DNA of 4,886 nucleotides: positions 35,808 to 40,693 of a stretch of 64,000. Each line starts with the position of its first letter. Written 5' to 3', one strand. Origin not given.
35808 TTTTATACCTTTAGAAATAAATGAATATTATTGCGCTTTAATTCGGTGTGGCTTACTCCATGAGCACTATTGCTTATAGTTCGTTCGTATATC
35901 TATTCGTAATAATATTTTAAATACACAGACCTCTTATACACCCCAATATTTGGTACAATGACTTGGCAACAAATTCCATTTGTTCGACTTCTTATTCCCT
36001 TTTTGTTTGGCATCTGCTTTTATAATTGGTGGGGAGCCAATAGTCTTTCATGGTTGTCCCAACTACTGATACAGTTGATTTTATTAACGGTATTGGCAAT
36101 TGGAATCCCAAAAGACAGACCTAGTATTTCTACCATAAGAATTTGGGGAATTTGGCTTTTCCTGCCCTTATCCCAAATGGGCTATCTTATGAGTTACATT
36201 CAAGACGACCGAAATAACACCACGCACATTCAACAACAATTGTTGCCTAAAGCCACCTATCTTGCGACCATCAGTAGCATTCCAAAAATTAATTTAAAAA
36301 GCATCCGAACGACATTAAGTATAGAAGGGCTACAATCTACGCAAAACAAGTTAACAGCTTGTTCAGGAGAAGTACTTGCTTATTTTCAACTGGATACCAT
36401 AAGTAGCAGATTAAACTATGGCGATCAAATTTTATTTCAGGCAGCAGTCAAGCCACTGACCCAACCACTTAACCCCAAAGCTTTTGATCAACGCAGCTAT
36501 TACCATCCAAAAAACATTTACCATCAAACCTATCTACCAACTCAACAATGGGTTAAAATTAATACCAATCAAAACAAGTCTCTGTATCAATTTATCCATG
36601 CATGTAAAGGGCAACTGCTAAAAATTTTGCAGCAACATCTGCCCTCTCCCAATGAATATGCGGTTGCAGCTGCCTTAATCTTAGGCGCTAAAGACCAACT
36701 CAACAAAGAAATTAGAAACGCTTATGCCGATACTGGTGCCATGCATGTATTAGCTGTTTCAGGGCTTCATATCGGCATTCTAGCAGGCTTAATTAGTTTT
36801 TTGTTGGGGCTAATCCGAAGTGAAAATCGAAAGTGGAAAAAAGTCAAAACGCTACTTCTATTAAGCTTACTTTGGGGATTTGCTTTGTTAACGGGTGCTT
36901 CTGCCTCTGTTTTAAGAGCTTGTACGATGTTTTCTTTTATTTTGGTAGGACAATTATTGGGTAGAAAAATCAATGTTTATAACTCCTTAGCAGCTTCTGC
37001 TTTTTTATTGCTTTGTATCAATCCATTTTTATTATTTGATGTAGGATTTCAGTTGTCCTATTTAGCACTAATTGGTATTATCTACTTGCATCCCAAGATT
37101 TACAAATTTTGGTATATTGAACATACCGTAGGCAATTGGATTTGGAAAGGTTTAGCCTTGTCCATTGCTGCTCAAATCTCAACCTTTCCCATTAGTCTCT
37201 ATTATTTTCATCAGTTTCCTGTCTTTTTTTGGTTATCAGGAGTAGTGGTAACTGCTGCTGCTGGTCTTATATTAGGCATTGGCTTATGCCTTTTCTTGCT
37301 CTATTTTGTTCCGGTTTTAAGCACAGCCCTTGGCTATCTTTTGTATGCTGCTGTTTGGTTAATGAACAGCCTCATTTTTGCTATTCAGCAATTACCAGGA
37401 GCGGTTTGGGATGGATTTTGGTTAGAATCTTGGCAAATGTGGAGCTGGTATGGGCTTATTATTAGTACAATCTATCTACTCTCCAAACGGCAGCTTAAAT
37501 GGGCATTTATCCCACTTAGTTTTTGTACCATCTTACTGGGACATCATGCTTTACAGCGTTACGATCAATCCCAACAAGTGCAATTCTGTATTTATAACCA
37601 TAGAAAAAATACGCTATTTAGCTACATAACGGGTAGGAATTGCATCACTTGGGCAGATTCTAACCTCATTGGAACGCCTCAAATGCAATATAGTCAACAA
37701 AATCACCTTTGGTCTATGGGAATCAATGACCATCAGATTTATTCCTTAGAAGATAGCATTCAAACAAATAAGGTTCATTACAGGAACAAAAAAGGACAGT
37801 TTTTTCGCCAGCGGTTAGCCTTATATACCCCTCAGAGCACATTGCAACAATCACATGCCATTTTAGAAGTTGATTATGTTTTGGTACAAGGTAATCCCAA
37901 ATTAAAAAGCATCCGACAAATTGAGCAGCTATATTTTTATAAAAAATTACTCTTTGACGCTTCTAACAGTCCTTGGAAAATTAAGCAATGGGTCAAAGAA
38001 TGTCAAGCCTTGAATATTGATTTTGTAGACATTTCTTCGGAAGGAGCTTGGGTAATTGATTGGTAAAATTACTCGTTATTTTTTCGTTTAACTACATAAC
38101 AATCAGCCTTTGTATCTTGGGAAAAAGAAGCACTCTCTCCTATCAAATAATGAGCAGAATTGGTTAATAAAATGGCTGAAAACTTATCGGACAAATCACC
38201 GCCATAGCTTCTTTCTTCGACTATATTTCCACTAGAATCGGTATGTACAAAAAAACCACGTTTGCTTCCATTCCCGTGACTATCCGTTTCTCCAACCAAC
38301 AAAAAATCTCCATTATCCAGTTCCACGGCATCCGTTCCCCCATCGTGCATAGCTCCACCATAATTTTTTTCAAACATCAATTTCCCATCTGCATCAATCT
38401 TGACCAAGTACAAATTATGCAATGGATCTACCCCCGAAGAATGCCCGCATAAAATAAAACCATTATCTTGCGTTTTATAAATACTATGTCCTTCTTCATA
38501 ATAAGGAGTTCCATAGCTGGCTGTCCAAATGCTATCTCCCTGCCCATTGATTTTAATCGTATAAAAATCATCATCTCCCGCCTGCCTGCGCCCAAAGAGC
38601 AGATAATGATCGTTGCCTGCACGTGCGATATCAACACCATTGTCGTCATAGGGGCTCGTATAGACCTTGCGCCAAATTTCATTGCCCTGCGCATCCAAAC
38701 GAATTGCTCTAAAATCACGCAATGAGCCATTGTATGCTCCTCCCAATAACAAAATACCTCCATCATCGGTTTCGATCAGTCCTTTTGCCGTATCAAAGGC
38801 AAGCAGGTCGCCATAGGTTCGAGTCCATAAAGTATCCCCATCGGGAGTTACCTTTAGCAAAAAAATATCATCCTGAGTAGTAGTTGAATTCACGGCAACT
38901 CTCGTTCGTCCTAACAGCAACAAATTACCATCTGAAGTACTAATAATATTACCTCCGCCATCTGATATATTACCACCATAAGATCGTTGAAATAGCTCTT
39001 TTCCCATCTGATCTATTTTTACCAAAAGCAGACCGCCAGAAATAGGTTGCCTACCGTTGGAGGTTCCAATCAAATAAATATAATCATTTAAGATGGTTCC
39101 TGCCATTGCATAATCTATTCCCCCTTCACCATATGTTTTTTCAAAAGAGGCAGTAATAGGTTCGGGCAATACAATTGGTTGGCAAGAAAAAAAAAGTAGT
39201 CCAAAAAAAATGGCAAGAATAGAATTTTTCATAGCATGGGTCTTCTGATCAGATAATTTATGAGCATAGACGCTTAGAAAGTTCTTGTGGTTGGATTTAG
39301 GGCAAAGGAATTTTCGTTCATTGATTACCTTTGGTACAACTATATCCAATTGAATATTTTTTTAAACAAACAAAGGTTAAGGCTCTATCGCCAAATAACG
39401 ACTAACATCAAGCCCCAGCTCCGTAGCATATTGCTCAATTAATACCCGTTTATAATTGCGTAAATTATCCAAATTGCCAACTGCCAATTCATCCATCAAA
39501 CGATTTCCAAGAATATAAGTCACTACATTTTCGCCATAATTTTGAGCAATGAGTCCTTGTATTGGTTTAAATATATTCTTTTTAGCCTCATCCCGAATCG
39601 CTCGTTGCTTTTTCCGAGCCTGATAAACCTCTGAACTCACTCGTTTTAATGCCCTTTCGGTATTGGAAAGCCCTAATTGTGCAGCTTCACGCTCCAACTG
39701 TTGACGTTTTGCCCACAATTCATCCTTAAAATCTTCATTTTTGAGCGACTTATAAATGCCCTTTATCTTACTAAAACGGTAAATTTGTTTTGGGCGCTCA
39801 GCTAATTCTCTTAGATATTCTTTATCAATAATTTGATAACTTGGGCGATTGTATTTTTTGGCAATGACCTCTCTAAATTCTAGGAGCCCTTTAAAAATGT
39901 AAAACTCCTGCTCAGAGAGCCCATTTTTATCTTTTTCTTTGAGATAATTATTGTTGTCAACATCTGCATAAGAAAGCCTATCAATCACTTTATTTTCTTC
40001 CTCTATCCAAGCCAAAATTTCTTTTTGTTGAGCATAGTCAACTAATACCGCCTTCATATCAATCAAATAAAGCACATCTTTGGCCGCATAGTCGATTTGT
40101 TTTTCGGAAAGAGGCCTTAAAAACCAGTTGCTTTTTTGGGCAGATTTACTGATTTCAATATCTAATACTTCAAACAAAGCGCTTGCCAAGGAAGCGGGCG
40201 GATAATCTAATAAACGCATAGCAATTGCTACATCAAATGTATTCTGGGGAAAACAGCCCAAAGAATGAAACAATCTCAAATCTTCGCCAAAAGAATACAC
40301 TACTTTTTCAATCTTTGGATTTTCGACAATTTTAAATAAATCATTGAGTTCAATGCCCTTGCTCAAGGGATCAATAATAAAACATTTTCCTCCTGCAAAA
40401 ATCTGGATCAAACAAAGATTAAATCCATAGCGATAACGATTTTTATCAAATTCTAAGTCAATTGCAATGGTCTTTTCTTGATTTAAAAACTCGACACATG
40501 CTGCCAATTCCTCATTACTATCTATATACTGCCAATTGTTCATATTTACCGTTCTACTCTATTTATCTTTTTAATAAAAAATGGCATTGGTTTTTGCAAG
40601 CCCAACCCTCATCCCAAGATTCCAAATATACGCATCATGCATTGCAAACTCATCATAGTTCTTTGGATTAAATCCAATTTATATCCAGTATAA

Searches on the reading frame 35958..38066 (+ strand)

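Call 61: search_protein_families(library=pfam, proteins=[window:35958-38066:+], max_evalue=0.00001)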
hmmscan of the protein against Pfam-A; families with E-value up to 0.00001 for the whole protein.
window:35958-38066:+ (702 aa): 2 families
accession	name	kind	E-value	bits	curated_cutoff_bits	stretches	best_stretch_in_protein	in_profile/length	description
PF03772.21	Competence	-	5.1e-57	193.7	23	1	240-510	1-269/270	Competence protein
PF13567.11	DUF4131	-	8.2e-18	65.1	31.6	1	29-197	2-163/165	Domain of unknown function (DUF4131)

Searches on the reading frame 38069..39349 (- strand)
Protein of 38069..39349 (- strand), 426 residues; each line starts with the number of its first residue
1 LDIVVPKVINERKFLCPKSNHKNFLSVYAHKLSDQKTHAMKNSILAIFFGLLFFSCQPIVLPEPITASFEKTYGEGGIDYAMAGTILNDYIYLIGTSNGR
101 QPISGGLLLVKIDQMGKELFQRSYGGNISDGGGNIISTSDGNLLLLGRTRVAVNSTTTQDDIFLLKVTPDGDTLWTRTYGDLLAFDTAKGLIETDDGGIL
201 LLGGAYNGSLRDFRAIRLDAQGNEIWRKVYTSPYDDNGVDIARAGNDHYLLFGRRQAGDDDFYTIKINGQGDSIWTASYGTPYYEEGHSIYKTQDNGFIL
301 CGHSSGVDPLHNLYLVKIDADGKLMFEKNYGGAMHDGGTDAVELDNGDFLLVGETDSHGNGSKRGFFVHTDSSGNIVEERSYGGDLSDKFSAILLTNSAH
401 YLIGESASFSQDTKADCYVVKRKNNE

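Call 61: search_protein_families(library=pfam, proteins=[window:38069-39349:-], max_evalue=0.00001)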
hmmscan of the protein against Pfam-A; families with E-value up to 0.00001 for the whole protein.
window:38069-39349:- (426 aa): 1 family
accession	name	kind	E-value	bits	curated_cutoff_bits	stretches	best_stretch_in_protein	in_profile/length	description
PF05935.17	Arylsulfotrans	-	6.6e-09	35.7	24.2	0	255-396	21-157/374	Arylsulfotransferase (ASST)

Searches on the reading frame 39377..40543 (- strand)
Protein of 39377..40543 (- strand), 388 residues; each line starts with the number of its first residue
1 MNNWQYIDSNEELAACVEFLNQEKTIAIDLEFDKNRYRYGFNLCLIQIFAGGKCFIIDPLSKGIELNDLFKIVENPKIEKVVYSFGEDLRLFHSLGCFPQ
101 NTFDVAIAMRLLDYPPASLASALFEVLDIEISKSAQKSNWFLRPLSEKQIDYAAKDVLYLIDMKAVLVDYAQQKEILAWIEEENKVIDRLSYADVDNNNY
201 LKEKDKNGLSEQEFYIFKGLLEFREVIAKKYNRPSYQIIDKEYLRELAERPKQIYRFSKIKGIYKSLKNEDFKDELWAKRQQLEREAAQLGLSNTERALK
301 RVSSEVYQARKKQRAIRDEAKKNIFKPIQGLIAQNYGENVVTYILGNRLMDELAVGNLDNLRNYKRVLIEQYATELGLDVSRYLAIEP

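Call 61: search_protein_families(library=pfam, proteins=[window:39377-40543:-], max_evalue=0.00001)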
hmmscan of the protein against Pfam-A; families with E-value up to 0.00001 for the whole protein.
window:39377-40543:- (388 aa): 2 families
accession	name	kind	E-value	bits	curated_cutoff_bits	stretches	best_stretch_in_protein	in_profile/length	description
PF01612.26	DNA_pol_A_exo1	-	4.7e-35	121.4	23.6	1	5-164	2-165/173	3'-5' exonuclease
PF00570.28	HRDC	-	8.3e-06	26.1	23.8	0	216-265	4-54/68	HRDC domain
